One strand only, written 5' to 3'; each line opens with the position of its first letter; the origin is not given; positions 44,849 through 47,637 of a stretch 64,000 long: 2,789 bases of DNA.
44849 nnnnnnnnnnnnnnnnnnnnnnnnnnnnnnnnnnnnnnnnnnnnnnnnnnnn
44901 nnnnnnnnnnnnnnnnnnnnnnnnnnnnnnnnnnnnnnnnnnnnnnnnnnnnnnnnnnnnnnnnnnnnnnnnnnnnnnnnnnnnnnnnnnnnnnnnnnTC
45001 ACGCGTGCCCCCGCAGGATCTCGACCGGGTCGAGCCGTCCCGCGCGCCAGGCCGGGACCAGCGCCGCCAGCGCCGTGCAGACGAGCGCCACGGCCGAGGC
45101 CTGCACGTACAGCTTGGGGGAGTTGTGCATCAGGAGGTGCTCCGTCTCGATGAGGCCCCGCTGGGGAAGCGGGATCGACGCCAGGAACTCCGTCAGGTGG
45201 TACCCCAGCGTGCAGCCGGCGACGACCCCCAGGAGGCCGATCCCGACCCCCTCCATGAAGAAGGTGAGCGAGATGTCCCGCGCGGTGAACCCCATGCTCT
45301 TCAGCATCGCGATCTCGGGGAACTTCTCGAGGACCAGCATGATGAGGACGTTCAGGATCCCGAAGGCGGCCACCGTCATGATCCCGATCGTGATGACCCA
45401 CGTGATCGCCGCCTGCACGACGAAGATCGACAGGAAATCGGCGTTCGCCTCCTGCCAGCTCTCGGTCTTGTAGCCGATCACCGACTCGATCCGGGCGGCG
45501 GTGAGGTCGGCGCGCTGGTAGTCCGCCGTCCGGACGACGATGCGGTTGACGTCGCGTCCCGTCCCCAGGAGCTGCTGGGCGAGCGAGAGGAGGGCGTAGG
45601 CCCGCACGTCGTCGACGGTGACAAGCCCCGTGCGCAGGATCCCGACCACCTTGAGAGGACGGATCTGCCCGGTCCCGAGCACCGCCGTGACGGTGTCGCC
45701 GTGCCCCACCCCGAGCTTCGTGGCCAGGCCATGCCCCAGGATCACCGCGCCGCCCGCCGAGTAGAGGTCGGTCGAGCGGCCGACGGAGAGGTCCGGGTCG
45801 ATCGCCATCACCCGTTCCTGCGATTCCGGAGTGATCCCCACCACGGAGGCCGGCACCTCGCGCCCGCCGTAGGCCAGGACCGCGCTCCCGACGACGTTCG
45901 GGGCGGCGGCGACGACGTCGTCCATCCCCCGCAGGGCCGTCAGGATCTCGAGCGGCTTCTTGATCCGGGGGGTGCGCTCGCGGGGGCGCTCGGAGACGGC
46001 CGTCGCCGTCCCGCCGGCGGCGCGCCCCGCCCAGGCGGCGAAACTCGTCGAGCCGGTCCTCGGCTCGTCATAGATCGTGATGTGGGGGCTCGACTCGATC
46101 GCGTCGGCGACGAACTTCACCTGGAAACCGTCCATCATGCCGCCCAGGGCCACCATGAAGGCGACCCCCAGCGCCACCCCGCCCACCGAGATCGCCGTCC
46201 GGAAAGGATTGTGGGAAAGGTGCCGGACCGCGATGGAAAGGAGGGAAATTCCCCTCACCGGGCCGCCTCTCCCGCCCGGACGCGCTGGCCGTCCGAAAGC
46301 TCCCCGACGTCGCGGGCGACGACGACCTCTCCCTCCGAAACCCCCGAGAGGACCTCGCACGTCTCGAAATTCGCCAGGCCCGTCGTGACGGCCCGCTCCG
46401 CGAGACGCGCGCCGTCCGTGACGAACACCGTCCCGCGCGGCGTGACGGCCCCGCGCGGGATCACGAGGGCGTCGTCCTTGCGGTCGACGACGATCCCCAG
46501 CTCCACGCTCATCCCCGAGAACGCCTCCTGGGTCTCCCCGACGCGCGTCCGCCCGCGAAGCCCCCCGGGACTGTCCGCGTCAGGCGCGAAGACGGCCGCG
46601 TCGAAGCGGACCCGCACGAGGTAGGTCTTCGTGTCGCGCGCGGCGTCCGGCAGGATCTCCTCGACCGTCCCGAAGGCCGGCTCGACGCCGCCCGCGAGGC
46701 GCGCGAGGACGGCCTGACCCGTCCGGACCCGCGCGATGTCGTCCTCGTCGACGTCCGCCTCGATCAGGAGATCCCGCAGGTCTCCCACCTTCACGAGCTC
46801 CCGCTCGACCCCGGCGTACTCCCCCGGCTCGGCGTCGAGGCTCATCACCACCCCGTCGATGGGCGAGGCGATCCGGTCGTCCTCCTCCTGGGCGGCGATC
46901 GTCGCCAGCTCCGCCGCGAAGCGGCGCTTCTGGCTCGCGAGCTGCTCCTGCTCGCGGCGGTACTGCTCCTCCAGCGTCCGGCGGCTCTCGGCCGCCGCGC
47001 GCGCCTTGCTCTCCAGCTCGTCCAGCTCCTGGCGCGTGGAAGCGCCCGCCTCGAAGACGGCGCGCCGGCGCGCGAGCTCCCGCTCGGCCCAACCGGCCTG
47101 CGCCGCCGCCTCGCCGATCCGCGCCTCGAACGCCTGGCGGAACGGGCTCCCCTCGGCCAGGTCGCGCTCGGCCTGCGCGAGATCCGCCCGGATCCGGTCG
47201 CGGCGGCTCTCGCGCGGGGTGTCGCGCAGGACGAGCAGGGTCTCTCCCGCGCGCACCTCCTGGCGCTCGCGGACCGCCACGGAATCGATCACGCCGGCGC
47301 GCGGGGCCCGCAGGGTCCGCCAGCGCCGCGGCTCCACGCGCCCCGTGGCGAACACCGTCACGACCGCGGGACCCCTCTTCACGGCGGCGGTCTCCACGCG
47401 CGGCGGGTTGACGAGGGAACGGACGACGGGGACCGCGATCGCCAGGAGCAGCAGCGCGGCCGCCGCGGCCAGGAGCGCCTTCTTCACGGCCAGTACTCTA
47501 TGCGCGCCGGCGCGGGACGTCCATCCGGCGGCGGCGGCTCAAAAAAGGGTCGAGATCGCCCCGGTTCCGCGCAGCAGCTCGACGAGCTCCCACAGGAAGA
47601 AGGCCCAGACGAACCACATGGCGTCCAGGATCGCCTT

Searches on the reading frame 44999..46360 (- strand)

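Call 10: search_protein_families(library=pfam, proteins=[window:44999-46360:-], max_evalue=0.001)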
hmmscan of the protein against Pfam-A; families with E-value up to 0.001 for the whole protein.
window:44999-46360:- (453 aa): 2 families
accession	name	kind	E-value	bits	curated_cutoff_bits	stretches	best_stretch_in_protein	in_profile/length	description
PF12704.14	MacB_PCD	-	3.9e-19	70.2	27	1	55-293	1-206/207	MacB-like periplasmic core domain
PF02687.27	FtsX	-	5e-16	59.3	25.5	1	322-445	2-120/120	FtsX-like permease C-terminal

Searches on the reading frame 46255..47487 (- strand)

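Call 10: search_protein_families(library=pfam, proteins=[window:46255-47487:-], max_evalue=0.001)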
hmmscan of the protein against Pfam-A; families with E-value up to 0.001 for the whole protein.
window:46255-47487:- (410 aa): 2 families
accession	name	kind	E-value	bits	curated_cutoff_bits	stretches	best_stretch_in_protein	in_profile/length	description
PF13437.12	HlyD_3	-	2.9e-22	79.8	22.2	1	206-298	2-96/106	HlyD family secretion protein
PF16576.10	HlyD_D23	-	4.1e-19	69.1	30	1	169-296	77-202/214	Barrel-sandwich domain of CusB or HlyD membrane-fusion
